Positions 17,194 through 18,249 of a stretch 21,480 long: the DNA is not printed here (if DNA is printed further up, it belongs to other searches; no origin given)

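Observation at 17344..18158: AT-rich opposite-strand membrane-protein moron with its own near-consensus promoter, inserted between VRR-NUC and the SNF2 helicase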

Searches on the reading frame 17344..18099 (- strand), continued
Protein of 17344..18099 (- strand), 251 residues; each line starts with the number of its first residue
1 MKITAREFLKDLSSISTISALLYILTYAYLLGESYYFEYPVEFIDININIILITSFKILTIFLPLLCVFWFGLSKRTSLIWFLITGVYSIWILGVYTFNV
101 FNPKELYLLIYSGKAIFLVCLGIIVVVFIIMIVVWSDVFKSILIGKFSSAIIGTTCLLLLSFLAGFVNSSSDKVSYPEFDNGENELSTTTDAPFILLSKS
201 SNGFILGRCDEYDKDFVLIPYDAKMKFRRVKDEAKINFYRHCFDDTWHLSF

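Call 91: find_homologous_proteins(query=A3, max_evalue=0.001)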
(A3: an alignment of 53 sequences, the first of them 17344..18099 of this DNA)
Query A3 (53 sequences) (251 aa, profile of the alignment): 24 proteins with E <= 0.001 among 8000 candidates.
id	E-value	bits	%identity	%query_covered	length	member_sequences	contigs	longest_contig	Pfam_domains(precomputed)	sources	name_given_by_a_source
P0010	1.0e-64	236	32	26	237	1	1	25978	-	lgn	-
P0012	2.8e-64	235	22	84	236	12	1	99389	-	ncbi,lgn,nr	ncbi:TPA: hypothetical protein L0X91_003412 [Enterobacter cloacae]|nr:hypothetical protein [Enteroba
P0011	1.6e-63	233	27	35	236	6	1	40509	-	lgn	-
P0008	4.8e-63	231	36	24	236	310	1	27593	-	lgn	-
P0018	3.4e-62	228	28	29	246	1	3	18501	-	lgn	-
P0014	1.6e-61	226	26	37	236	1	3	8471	-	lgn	-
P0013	1.2e-60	223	27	35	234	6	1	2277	-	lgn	-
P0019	2.0e-60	222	33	23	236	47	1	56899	-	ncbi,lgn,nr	ncbi:hypothetical protein FQO20_04800 [Salmonella enterica]|nr:hypothetical protein [Salmonella ente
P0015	4.2e-59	218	29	35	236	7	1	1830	-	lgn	-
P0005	4.8e-59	218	48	100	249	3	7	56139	-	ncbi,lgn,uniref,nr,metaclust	ncbi:hypothetical protein [Kluyvera georgiana]|uniref:hypothetical protein n=1 Tax=Kluyvera georgian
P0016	6.3e-59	217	26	29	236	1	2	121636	-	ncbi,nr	ncbi:membrane protein [bacteria symbiont BFo2 of Frankliniella occidentalis]|nr:membrane protein [ba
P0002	1.9e-58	216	92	100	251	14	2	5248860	-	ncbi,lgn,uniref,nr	ncbi:hypothetical protein [Erwinia rhapontici]|uniref:hypothetical protein n=1 Tax=Erwinia rhapontic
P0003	3.9e-57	212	81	100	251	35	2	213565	-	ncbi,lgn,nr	ncbi:hypothetical protein O5Q84_004619 [Salmonella enterica]|nr:hypothetical protein [Salmonella ent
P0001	9.4e-57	210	100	100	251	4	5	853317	-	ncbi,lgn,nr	ncbi:hypothetical protein FSF89_021165 [Escherichia coli]|nr:hypothetical protein [Escherichia coli]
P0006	1.3e-56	210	48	98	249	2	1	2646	-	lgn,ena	-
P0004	5.2e-55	205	49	100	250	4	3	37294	-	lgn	-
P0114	2.4e-8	52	26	14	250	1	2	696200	-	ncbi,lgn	-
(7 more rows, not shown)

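Call 97: list_cluster_members(proteins=[P0036, P0038, P0040, P0041, P0042, P0045, P0046, P0049, P0050, P0053])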
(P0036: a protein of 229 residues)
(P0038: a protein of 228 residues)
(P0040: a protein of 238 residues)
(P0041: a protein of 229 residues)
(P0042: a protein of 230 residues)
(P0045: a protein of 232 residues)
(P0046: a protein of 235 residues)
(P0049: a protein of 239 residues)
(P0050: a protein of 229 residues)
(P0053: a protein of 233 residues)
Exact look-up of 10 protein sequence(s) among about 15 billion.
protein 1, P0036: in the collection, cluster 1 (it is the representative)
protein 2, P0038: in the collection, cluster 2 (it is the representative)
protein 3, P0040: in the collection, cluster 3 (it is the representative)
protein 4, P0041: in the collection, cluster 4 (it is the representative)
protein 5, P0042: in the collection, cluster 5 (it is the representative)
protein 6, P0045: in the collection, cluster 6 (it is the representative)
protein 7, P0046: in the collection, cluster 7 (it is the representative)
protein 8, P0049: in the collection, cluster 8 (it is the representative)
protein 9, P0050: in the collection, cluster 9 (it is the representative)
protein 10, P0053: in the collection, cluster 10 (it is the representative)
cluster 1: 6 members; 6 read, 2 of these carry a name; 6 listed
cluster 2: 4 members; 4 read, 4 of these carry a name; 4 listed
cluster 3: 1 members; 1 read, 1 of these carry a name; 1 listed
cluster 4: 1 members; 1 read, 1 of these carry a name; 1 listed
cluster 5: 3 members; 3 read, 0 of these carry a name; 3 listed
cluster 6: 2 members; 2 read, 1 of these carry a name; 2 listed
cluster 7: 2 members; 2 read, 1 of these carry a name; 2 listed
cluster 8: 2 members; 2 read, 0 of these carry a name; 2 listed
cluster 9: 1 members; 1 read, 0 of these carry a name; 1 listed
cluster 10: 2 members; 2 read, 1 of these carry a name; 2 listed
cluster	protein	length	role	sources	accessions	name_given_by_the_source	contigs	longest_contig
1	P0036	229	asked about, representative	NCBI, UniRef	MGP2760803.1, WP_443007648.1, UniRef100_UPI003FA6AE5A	hypothetical protein ACTVPB_03070 [Serratia marcescens] | hypothetical protein n=1 Tax=Serratia marcescens TaxID=615 RepID=UPI003FA6AE5A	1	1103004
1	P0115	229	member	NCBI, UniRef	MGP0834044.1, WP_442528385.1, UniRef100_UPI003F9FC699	hypothetical protein [Serratia sp. CY85251] | hypothetical protein n=1 Tax=Serratia sp. CY85251 TaxID=3383696 RepID=UPI003F9FC699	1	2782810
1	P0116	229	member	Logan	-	-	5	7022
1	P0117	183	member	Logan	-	-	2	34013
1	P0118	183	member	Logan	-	-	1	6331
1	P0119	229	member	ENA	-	-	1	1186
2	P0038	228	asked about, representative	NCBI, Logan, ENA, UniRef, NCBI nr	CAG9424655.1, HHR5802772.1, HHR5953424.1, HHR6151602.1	TPA: hypothetical protein ACS78B_000176 [Providencia alcalifaciens] | hypothetical protein n=1 Tax=Providencia alcalifaciens TaxID=126385 RepID=UPI001CC71131 | hypothetical protein [Providencia alcalifaciens]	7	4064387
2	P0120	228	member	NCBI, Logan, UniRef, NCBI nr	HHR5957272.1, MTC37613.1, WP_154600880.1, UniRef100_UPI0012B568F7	TPA: hypothetical protein ACS7WU_000678 [Providencia alcalifaciens] | hypothetical protein n=1 Tax=Providencia alcalifaciens TaxID=126385 RepID=UPI0012B568F7 | hypothetical protein [Providencia alcalifaciens]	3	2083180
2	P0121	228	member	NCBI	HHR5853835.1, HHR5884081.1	TPA: hypothetical protein ACS7WW_000417 [Providencia alcalifaciens]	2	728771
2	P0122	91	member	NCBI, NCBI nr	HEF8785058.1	TPA: hypothetical protein QH450_001971 [Providencia alcalifaciens] | hypothetical protein [Providencia alcalifaciens]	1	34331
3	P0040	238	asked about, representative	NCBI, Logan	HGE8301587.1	TPA: hypothetical protein ACGD5C_001917 [Serratia marcescens]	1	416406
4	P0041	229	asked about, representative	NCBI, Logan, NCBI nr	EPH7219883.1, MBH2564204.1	hypothetical protein ACS3L2_002624 [Serratia marcescens] | hypothetical protein [Serratia marcescens]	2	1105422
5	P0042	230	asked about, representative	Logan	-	-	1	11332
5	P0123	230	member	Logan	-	-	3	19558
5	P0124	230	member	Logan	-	-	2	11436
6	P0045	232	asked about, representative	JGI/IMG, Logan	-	-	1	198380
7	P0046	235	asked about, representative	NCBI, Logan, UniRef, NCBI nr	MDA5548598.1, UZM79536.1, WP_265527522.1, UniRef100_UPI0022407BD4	hypothetical protein OP862_02275 [Yersinia massiliensis] | hypothetical protein n=1 Tax=Yersinia massiliensis TaxID=419257 RepID=UPI0022407BD4 | hypothetical protein [Yersinia massiliensis]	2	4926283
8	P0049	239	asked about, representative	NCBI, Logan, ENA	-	-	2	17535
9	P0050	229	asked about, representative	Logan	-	-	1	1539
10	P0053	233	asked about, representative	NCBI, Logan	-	-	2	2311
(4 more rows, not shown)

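Call 98: list_cluster_members(proteins=[P0054, P0055, P0057, P0058, P0060, P0061, P0063, P0064, P0066, P0072])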
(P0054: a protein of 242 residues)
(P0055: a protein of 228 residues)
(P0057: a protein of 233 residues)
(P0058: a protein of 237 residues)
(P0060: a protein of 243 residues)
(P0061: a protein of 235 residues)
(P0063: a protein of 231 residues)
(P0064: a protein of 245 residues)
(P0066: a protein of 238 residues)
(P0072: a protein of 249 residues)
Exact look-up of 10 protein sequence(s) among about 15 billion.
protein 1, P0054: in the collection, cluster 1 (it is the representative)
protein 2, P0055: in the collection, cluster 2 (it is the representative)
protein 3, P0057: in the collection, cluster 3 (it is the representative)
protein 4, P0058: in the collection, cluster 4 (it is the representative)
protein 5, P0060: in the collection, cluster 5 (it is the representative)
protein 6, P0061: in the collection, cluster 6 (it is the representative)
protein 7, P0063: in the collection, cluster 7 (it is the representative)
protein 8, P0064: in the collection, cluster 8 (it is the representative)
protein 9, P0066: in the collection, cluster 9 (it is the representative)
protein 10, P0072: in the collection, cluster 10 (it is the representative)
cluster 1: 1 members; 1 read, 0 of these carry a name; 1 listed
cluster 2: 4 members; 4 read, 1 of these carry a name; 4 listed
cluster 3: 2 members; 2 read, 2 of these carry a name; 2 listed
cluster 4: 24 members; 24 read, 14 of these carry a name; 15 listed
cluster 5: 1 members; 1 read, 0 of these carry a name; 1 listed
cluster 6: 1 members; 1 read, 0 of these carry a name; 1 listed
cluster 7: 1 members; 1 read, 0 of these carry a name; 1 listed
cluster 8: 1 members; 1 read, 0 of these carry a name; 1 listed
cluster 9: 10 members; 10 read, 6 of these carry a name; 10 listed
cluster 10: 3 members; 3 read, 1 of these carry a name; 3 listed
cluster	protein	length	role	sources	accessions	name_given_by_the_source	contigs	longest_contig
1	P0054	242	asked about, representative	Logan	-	-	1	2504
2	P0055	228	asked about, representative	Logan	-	-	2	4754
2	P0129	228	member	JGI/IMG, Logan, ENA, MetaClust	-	\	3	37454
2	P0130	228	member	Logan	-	-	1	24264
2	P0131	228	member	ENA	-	-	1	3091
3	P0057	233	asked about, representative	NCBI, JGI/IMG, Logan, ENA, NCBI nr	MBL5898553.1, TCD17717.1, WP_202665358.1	hypothetical protein E0D81_14615 [Lelliottia amnigena] | hypothetical protein [Lelliottia amnigena]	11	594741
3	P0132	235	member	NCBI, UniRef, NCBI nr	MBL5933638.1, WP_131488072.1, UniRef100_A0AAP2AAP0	hypothetical protein I7V27_04070 [Lelliottia amnigena] | Uncharacterized protein n=2 Tax=Lelliottia amnigena TaxID=61646 RepID=A0AAP2AAP0_LELAM | hypothetical protein [Lelliottia amnigena]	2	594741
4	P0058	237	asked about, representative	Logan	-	-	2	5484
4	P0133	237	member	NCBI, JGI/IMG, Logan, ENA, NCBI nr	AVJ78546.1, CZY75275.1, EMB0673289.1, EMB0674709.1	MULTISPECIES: hypothetical protein [Enterobacter cloacae complex] | hypothetical protein [Enterobacter hormaechei]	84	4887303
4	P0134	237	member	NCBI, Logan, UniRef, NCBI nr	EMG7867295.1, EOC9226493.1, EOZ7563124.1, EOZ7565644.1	hypothetical protein AABV78_004473 [Enterobacter hormaechei] | hypothetical protein n=1 Tax=Enterobacter hormaechei TaxID=158836 RepID=UPI0018665928 | hypothetical protein [Enterobacter hormaechei]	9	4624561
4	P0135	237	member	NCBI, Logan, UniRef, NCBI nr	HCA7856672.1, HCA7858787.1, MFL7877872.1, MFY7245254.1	hypothetical protein ACOTYF_06565 [Enterobacter cloacae complex sp. JNL001] | hypothetical protein n=1 Tax=Enterobacter cloacae complex TaxID=354276 RepID=UPI00101292BF | hypothetical protein [Enterobacter cloacae complex sp. 743-2DZ2F-22B]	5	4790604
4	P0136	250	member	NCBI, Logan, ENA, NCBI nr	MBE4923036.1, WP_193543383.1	hypothetical protein [Enterobacter cloacae complex sp. I1M]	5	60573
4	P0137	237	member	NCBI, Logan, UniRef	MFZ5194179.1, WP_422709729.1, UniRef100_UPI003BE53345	hypothetical protein [Enterobacter hormaechei] | hypothetical protein n=1 Tax=Enterobacter hormaechei TaxID=158836 RepID=UPI003BE53345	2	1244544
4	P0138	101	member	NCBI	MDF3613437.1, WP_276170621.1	hypothetical protein P3S34_25385, partial [Enterobacter hormaechei]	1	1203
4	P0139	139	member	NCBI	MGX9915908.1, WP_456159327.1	hypothetical protein ACH3Y3_19620, partial [Enterobacter hormaechei subsp. hoffmannii]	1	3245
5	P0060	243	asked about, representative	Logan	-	-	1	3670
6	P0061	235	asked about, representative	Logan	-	-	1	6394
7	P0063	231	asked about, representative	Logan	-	-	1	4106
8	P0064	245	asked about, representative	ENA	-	-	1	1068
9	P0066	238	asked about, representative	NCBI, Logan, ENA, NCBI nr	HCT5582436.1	TPA: hypothetical protein OT143_001897 [Enterobacter kobei] | hypothetical protein [Enterobacter kobei]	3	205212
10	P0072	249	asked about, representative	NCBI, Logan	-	-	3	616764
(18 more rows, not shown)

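Call 103: search_dna_similar(query=P0044, collection=phages, mode=protein, max_evalue=0.001, max_rows=25)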
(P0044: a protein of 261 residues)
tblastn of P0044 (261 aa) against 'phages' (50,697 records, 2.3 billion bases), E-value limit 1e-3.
No match.

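Call 116: find_encoding_contigs(protein=P0114, flank=7000, max_places=2)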
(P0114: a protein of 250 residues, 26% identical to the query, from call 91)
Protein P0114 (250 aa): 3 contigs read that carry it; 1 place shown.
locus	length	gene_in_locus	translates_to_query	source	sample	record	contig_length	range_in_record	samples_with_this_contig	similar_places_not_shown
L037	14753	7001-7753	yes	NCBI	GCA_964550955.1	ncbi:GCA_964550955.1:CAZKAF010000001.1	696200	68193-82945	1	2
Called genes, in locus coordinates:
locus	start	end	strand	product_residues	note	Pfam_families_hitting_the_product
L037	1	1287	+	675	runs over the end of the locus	PF01935:DUF87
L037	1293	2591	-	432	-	PF00239:Resolvase, PF07508:Recombinase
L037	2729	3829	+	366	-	PF02384:N6_Mtase, PF01170:UPF0020 (weak), PF07669:Eco57I (weak)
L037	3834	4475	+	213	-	-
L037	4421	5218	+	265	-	-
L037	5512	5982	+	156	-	-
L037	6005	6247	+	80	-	-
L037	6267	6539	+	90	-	-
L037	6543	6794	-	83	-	-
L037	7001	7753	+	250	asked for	-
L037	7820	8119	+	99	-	PF00293:NUDIX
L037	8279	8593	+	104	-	-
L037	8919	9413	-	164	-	PF00293:NUDIX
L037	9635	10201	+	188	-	-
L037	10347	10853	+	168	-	PF13238:AAA_18 (weak), PF13671:AAA_33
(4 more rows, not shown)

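Call 117: search_protein_families(library=padloc, proteins=[L004:12054-12737:+, L008:11303-11833:+, L016:12781-14283:-, L014:11994-14120:+, L014:14126-15418:+], max_evalue=0.01)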
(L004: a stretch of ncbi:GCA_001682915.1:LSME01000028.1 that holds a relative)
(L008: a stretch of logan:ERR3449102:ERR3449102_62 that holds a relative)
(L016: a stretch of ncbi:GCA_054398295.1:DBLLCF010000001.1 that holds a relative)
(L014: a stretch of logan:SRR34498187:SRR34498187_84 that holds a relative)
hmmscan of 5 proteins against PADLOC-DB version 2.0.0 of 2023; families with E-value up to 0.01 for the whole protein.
L004:12054-12737:+ (227 aa): 0 families

L008:11303-11833:+ (176 aa): 0 families

L016:12781-14283:- (500 aa): 7 families
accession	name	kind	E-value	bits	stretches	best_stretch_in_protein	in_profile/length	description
PDLC04968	PDC-S25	-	2e-156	520.1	1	4-500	4-514/517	-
PDLC04967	PDC-S25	-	6.2e-56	188.5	1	8-498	1-524/528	-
PDLC00407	ThsA1|ThsA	-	7.8e-18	62.4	1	128-305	84-270/478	STALD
PDLC00409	ThsA1|ThsA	-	8e-16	56.1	1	123-247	82-212/242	STALD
PDLC04087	SIR2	-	0.00012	19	1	136-161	121-146/343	-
PDLC04082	SIR2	-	0.0027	14.7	0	135-161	117-142/345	-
PDLC02419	Aga_SIR2-PNTD1-PNTD2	-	0.0029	14.4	0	114-162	90-135/558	Class I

L014:11994-14120:+ (708 aa): 1 family
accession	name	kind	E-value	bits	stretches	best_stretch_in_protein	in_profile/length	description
PDLC04153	HEC-05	-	0.0043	13.3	1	156-254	151-247/621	-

L014:14126-15418:+ (430 aa): 0 families
